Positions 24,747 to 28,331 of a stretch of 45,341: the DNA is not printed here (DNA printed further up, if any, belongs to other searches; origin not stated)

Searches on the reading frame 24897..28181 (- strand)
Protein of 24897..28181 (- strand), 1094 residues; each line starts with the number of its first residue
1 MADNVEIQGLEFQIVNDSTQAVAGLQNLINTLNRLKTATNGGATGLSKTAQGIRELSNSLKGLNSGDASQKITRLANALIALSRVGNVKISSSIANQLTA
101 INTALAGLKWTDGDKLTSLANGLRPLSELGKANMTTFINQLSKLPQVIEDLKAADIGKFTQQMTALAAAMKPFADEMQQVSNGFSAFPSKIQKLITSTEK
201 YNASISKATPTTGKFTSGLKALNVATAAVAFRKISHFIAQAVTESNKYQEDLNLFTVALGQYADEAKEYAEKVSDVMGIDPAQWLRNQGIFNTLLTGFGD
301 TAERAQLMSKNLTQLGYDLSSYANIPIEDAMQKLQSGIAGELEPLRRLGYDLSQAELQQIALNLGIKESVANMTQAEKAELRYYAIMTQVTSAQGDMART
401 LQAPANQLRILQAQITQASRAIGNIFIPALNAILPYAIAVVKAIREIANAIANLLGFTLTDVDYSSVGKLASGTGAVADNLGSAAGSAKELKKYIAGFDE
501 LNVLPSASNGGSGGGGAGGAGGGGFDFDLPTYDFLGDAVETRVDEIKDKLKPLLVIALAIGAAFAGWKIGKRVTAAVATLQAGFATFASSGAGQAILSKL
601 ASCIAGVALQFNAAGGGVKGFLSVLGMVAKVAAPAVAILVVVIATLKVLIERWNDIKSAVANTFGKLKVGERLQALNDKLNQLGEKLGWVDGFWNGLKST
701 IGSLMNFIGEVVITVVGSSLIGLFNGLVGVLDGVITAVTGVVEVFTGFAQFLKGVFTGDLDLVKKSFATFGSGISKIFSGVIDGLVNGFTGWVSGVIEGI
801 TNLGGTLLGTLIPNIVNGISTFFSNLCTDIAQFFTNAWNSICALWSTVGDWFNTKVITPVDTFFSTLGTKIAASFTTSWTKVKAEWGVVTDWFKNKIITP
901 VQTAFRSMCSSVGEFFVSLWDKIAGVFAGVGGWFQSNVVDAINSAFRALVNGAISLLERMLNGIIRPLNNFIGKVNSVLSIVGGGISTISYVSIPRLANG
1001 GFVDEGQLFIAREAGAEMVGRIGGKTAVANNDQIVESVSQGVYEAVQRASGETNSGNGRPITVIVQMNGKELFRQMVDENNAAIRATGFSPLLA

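Call 26: search_protein_families(library=phrogs, proteins=[window:24897-28181:-], max_evalue=0.001)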
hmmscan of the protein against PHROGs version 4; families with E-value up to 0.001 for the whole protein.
window:24897-28181:- (1094 aa): 13 families
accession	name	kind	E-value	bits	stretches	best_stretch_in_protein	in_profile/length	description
phrog_1535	-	tail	7.9e-84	283.6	3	131-611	115-596/1152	tail length tape measure protein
phrog_28918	-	unknown function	1e-42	147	2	277-509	70-325/1445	-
phrog_167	-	tail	1.7e-30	106.6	1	26-1065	200-1080/1555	tail length tape measure protein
phrog_58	-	tail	8.9e-24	85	2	43-805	196-949/1544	tail length tape measure protein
phrog_1272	-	tail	9.3e-20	71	1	403-1081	531-1181/1606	tail length tape measure protein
phrog_4200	-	tail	5.5e-17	62.5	1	599-1061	173-522/732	tail length tape measure protein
phrog_4070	-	tail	2.4e-15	56.7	1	677-1066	121-477/989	tail length tape measure protein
phrog_11489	-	unknown function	8.4e-14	51.6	1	784-951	935-1104/1717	-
phrog_31409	-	tail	1.6e-13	51.4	1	163-491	8-326/365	tail length tape measure protein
phrog_17020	-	unknown function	3.8e-13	50.4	2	810-1072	66-327/353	-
phrog_991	-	tail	1.2e-11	44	2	773-1067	581-891/1966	tail length tape measure protein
phrog_3981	-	tail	1.9e-11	44.8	2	831-1016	368-498/584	tail length tape measure protein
phrog_7334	-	unknown function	1.9e-05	24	0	808-968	10-163/1078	-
